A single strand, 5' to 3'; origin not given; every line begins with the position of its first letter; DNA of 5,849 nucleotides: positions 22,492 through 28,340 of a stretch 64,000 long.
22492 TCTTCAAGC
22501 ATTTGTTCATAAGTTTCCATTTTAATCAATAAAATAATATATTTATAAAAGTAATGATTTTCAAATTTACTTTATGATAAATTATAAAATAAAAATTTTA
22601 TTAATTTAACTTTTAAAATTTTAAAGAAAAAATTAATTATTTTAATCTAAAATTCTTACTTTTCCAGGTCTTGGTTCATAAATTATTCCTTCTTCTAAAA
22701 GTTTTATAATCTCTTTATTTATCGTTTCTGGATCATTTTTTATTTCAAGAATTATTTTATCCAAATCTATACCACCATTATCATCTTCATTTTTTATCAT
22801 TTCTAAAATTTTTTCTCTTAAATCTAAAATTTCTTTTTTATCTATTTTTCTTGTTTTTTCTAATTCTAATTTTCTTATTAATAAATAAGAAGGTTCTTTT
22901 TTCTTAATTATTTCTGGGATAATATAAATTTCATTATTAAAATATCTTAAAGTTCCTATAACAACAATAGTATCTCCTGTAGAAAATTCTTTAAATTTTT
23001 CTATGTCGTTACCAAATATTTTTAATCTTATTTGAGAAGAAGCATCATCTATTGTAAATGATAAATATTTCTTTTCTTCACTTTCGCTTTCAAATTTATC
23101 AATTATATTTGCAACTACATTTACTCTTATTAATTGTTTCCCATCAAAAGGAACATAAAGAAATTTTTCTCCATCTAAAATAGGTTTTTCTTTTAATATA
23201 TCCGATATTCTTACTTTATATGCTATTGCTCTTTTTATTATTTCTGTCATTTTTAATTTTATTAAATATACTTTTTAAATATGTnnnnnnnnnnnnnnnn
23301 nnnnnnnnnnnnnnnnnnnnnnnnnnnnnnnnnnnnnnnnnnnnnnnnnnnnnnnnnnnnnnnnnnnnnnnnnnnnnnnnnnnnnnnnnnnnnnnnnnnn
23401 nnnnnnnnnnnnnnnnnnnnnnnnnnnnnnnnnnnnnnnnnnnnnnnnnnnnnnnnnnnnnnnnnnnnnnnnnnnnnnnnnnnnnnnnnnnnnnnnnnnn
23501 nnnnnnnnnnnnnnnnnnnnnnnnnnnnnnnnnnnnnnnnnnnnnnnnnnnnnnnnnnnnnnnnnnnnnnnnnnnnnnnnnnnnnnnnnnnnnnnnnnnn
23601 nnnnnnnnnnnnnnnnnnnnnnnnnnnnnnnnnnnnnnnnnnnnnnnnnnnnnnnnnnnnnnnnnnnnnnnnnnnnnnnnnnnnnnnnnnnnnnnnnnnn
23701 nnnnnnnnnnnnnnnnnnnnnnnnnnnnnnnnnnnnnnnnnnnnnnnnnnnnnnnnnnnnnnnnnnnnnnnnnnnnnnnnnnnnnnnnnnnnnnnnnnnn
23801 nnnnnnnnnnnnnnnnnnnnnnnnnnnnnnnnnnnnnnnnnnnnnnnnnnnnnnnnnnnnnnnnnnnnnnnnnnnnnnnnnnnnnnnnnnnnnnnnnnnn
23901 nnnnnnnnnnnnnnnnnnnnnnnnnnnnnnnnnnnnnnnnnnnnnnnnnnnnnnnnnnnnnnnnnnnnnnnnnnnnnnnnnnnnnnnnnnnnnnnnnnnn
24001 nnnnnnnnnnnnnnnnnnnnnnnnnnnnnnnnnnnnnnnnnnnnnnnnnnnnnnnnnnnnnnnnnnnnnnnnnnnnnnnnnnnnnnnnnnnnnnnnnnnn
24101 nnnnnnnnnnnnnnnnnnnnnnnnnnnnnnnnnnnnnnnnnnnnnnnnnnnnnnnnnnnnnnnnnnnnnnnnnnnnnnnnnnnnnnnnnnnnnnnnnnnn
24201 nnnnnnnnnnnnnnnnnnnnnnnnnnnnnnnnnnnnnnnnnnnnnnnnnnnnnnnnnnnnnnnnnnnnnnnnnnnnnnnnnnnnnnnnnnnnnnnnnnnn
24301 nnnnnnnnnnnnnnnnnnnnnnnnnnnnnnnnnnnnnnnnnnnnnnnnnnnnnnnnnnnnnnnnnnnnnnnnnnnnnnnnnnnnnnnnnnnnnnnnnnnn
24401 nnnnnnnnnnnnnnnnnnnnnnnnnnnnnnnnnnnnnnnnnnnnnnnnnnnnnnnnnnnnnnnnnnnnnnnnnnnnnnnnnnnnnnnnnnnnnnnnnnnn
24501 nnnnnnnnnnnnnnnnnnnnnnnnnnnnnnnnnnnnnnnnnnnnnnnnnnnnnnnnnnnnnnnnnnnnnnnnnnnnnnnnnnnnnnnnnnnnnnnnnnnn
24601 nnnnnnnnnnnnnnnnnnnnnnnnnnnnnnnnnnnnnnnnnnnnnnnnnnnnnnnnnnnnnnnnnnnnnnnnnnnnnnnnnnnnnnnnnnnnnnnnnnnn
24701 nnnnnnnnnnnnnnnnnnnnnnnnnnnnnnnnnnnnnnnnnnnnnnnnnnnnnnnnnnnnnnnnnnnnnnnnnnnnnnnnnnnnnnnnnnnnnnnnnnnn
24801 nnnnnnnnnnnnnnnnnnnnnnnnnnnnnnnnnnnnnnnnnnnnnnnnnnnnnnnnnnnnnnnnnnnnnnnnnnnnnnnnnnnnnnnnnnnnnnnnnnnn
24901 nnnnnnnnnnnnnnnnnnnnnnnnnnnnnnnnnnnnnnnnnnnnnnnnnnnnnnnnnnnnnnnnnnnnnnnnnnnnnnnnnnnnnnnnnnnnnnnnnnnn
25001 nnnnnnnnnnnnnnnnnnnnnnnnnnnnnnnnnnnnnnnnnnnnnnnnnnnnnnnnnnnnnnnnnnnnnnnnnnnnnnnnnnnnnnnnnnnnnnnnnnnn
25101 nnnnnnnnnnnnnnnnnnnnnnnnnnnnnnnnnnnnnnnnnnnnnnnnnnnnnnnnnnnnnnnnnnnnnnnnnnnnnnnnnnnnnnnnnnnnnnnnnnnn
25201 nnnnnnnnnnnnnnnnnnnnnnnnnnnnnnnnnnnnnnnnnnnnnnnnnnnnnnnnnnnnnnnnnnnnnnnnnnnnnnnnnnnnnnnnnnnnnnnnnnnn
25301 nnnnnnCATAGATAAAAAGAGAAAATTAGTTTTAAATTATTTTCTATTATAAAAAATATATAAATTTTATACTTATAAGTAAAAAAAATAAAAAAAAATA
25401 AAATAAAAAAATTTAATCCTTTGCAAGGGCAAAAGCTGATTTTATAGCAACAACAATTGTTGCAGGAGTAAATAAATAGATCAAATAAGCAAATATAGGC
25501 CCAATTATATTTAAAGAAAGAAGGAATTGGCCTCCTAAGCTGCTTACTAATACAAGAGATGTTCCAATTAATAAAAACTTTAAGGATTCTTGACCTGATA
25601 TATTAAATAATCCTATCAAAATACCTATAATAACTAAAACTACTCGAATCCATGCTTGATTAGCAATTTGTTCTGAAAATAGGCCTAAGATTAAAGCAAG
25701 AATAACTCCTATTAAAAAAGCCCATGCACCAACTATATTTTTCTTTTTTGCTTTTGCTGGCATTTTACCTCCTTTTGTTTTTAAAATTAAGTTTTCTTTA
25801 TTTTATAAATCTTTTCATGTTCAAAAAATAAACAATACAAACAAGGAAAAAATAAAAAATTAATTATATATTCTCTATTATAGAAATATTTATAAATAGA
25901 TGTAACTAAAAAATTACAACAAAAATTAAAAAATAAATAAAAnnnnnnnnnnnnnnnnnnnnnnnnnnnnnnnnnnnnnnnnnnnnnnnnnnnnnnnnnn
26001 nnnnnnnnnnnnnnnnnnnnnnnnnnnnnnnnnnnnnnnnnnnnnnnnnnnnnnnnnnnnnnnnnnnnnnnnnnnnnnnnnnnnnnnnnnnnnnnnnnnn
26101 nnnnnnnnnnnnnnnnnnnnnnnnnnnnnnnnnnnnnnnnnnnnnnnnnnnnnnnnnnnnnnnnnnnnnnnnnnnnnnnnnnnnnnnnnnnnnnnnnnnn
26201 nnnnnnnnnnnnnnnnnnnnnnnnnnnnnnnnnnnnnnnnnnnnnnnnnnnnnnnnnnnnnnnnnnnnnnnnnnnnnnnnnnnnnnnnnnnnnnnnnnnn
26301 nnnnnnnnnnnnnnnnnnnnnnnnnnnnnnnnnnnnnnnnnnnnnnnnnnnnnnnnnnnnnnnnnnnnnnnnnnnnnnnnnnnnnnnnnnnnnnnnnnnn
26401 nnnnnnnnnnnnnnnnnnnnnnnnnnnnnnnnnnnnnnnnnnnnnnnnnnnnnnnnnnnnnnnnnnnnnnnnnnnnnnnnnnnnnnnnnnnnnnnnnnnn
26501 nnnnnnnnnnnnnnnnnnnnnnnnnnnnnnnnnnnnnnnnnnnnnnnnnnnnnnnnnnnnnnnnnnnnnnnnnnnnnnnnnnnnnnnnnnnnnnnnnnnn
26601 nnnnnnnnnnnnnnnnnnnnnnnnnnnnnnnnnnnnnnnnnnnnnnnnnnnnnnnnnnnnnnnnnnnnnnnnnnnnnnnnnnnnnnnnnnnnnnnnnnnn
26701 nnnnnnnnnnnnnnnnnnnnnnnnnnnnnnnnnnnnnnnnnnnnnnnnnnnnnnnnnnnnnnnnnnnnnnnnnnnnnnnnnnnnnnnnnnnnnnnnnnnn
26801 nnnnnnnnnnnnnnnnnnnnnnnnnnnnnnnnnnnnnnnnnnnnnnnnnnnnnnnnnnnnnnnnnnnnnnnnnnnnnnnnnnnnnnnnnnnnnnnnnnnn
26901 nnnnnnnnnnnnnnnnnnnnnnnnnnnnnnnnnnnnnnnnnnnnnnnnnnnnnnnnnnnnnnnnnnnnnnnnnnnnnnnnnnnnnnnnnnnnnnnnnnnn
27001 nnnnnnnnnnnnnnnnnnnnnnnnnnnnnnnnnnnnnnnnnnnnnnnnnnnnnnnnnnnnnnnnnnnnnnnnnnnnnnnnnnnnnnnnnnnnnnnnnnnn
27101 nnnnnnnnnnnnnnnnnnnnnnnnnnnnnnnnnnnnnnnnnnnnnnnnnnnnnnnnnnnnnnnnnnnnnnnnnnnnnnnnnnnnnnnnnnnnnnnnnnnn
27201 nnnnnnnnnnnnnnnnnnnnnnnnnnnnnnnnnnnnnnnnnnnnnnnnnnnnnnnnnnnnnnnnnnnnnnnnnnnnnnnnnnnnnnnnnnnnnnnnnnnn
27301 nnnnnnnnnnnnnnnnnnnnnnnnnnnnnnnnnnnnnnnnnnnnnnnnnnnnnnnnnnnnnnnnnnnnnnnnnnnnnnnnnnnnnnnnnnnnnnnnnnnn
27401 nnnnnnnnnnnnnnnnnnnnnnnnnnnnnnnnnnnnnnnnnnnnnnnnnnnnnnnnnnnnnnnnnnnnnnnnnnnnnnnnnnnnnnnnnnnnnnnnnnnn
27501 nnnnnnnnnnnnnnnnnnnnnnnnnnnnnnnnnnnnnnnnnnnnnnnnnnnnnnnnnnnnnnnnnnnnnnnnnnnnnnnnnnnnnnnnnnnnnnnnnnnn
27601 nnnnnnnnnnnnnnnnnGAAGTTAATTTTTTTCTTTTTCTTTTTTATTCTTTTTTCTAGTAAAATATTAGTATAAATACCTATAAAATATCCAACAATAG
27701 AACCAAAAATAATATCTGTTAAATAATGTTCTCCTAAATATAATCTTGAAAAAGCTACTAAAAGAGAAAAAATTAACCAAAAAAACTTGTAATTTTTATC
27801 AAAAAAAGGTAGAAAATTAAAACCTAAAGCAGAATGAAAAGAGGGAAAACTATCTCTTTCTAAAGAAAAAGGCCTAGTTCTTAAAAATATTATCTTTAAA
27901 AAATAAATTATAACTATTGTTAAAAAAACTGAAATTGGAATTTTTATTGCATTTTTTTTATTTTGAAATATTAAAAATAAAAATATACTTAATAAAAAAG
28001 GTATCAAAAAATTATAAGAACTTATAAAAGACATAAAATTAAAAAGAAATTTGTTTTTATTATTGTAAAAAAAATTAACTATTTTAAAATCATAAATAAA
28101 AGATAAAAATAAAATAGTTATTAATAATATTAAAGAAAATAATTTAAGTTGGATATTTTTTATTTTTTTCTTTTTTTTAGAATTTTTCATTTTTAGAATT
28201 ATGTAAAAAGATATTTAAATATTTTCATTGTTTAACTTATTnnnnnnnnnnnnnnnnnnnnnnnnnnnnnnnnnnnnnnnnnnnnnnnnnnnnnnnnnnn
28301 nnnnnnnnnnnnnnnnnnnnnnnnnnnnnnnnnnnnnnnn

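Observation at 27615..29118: Putative minimal archaeosortase with PAP2 phosphatase and DUF192 neighbours, near a surface protein with a sortase-like C-terminal signal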

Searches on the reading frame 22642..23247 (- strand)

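Call 27: search_protein_families(library=pfam, proteins=[window:22642-23247:-], max_evalue=0.01)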
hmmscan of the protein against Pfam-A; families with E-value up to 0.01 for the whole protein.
window:22642-23247:- (201 aa): 4 families
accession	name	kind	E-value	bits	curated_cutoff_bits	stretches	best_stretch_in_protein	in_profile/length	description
PF01336.31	tRNA_anti-codon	-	8.5e-08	32.5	27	1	56-112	12-70/75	OB-fold nucleic acid binding domain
PF13742.12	tRNA_anti_2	-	0.0017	19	27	1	42-105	22-83/95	OB-fold nucleic acid binding domain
PF09199.15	SSL_OB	-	0.0018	19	27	1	52-116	20-83/84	Staphylococcal superantigen-like OB-fold domain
PF08784.17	RPA_C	-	0.0022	19.1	22.6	1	141-190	50-100/106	Replication protein A C terminal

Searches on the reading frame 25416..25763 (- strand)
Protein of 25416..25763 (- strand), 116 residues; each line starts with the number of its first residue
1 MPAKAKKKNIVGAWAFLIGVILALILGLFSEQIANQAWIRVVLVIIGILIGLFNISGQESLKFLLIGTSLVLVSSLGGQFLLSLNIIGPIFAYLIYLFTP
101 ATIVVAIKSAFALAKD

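Call 3: search_protein_families(library=ncbifam, proteins=[window:25416-25763:-], max_evalue=10)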
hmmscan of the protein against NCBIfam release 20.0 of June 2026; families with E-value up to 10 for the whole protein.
window:25416-25763:- (116 aa): 3 families
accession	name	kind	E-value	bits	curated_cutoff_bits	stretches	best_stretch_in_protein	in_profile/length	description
NF041882.1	PA3371_fam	equivalog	0.14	13.1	50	1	13-53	5-43/60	PA3371 family protein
NF011861.0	PRK15333.1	equivalog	0.42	11.1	108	1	36-76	19-66/86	EscS/YscS/HrcS family type III secretion system export apparatus protein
TIGR02865.1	spore_II_E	equivalog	4.4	5.2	490.8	1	14-112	197-292/764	stage II sporulation protein E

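Call 4: search_protein_families(library=pfam, proteins=[window:25416-25763:-], max_evalue=10)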
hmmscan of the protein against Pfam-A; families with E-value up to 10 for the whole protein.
window:25416-25763:- (116 aa): 4 families
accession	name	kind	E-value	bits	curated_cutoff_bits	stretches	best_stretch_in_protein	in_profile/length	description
PF13515.12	FUSC_2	-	0.048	14.2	25.6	1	12-53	83-125/126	Fusaric acid resistance protein-like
PF02656.20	DUF202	-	1.8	9.5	23.4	1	37-74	12-51/68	Domain of unknown function (DUF202)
PF19732.4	SpoIIE_N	-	2.9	6.8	27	1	18-107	239-325/605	Stage II sporulation protein E N-terminal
PF05360.19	YiaAB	-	4.6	8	26.6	1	36-75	4-43/53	yiaA/B two helix domain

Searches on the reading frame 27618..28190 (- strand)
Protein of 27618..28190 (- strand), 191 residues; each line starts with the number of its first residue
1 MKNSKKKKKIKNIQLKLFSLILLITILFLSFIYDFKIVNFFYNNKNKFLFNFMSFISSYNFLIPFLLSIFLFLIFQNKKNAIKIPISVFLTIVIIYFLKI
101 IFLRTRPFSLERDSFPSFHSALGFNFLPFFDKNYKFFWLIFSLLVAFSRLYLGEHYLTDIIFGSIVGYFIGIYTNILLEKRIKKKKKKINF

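Call 3: search_protein_families(library=ncbifam, proteins=[window:27618-28190:-], max_evalue=10)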
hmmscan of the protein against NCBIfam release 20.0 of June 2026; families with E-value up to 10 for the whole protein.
window:27618-28190:- (191 aa): 6 families
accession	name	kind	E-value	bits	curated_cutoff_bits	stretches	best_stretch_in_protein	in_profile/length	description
NF008813.0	PRK11837.1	equivalog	3.4e-06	27.1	229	1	46-179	20-173/202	undecaprenyl-diphosphate phosphatase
NF047884.1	UdeprDiPSep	equivalog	1.7e-05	24.8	250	1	32-174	24-183/188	undecaprenyl-diphosphatase SepP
NF007975.0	PRK10699.1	equivalog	0.0019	17.6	261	1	137-184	189-236/254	phosphatidylglycerophosphatase B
NF033688.1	MG406_fam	hypoth_equivalog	0.01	16.3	40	1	17-75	39-97/118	MG406 family protein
TIGR02761.1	TraE_TIGR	equivalog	1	9.2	109.05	1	46-87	13-53/181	type IV conjugative transfer system protein TraE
NF010008.0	PRK13481.1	equivalog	3.8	6.7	270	1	4-34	33-63/269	glycosyltransferase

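Call 4: search_protein_families(library=pfam, proteins=[window:27618-28190:-], max_evalue=10)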
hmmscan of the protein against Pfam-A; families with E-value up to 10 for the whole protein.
window:27618-28190:- (191 aa): 3 families
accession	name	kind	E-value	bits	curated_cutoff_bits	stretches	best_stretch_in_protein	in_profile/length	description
PF01569.27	PAP2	-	2.1e-11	44.1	27.2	1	86-181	7-128/130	PAP2 superfamily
PF14378.12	PAP2_3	-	3.3e-09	37.3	27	1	114-168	126-185/190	PAP2 superfamily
PF09930.14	DUF2162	-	4.7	7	34.4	1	17-101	133-215/223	Predicted transporter (DUF2162)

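Call 45: search_solved_structures(query=window:27618-28190:-, max_evalue=1)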
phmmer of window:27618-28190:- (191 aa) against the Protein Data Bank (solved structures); distinct sequences matched with E-value up to 1: 4.
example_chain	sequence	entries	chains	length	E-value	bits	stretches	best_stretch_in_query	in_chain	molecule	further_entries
6ebu_A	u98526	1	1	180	4.8e-06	30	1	35-173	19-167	LpxE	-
5jki_A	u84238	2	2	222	0.0025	21.2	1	56-175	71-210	Putative lipid phosphate phosphatase YodM | Phosphatidylglycerophosphatase B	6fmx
9vj3_A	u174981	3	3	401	0.15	15.4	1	113-175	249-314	Inositol phosphorylceramide synthase catalytic subunit AUR1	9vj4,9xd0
9ivc_A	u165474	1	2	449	0.18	15.1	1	113-175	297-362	Inositol phosphorylceramide synthase catalytic subunit AUR1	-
